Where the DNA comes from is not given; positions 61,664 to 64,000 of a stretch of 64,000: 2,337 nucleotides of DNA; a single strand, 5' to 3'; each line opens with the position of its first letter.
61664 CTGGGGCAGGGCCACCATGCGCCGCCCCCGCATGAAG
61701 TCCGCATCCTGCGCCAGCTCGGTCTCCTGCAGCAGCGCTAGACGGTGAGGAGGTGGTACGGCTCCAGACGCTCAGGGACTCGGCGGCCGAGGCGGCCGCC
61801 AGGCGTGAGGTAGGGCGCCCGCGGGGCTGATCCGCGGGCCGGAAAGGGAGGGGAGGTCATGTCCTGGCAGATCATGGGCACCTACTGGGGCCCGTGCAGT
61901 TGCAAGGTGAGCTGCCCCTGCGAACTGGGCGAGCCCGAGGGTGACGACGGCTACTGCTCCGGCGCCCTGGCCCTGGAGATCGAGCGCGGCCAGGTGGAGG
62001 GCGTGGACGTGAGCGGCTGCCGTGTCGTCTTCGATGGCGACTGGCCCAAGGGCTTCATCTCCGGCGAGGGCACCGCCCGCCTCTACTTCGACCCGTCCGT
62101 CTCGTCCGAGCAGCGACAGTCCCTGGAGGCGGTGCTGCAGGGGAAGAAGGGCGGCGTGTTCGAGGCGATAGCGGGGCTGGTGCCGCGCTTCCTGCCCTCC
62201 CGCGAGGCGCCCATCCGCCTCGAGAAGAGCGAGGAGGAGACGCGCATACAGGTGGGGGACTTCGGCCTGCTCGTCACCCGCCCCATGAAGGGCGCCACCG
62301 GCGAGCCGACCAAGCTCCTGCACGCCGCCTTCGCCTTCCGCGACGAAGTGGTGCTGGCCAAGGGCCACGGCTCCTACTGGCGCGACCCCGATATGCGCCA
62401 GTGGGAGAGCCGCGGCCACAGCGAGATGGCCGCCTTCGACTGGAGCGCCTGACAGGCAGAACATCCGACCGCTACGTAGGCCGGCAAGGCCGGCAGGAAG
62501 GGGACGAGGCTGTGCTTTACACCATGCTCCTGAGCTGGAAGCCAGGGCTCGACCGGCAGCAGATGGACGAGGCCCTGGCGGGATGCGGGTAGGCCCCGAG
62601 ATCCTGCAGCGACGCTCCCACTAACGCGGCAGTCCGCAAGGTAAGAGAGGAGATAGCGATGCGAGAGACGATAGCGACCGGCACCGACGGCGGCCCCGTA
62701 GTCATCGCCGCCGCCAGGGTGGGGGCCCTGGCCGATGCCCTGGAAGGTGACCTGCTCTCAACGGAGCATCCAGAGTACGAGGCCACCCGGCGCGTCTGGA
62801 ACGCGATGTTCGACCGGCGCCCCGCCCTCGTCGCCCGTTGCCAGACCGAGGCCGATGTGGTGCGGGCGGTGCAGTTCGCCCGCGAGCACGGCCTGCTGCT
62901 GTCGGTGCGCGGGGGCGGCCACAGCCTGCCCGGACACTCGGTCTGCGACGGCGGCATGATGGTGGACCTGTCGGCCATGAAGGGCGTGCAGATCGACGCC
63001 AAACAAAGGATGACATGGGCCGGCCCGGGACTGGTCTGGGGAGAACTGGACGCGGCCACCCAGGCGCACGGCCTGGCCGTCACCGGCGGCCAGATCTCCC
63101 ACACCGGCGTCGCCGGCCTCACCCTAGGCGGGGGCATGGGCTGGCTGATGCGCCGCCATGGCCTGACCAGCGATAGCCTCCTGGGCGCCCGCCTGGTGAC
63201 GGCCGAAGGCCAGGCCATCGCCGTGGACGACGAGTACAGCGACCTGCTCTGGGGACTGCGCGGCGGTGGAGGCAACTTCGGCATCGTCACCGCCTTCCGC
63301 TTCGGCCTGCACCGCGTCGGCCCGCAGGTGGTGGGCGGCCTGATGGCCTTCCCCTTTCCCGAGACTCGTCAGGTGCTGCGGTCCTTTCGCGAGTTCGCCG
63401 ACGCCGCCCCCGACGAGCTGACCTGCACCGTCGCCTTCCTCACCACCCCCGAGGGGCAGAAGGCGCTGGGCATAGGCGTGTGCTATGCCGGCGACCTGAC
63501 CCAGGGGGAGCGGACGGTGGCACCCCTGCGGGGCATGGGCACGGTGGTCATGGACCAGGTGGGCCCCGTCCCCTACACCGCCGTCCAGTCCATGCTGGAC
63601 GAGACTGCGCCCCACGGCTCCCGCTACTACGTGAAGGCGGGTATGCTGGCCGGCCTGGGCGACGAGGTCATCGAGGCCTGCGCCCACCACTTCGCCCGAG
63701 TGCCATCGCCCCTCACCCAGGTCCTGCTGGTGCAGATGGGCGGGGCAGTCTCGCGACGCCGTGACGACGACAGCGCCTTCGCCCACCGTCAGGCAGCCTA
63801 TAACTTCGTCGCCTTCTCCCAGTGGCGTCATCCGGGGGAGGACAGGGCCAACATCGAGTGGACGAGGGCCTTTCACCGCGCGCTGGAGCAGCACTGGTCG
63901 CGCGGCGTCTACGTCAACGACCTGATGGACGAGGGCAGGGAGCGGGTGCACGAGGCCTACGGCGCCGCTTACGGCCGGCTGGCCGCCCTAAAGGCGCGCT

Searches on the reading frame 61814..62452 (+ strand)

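Call 41: search_protein_families(library=pfam, proteins=[window:61814-62452:+], max_evalue=0.00001)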
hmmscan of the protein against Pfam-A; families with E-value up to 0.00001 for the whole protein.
window:61814-62452:+ (212 aa): 1 family
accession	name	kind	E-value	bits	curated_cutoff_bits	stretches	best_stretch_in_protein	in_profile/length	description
PF07040.16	DUF1326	-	4.4e-36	125.1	25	1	28-201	3-175/177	Protein of unknown function (DUF1326)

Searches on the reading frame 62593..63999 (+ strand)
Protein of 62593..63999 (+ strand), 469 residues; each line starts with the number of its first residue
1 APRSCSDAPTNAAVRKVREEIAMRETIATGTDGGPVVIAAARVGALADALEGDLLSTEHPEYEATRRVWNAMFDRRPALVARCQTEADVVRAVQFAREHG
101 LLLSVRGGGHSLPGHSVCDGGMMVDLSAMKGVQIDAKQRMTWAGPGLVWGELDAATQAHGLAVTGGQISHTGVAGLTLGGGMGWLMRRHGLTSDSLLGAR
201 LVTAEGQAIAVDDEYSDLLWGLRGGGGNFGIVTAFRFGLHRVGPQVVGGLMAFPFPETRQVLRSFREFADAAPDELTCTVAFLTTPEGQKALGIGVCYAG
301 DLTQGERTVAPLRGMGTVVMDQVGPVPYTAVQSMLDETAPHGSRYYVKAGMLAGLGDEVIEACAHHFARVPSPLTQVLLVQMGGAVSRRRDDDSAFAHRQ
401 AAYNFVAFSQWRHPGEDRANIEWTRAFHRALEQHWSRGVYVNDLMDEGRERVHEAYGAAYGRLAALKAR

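Call 41: search_protein_families(library=pfam, proteins=[window:62593-63999:+], max_evalue=0.00001)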
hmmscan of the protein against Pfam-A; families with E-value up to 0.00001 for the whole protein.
window:62593-63999:+ (469 aa): 1 family
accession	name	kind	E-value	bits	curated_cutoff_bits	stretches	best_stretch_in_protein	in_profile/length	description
PF01565.28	FAD_binding_4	-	4.7e-31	107.8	26.4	1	77-209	1-136/139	FAD binding domain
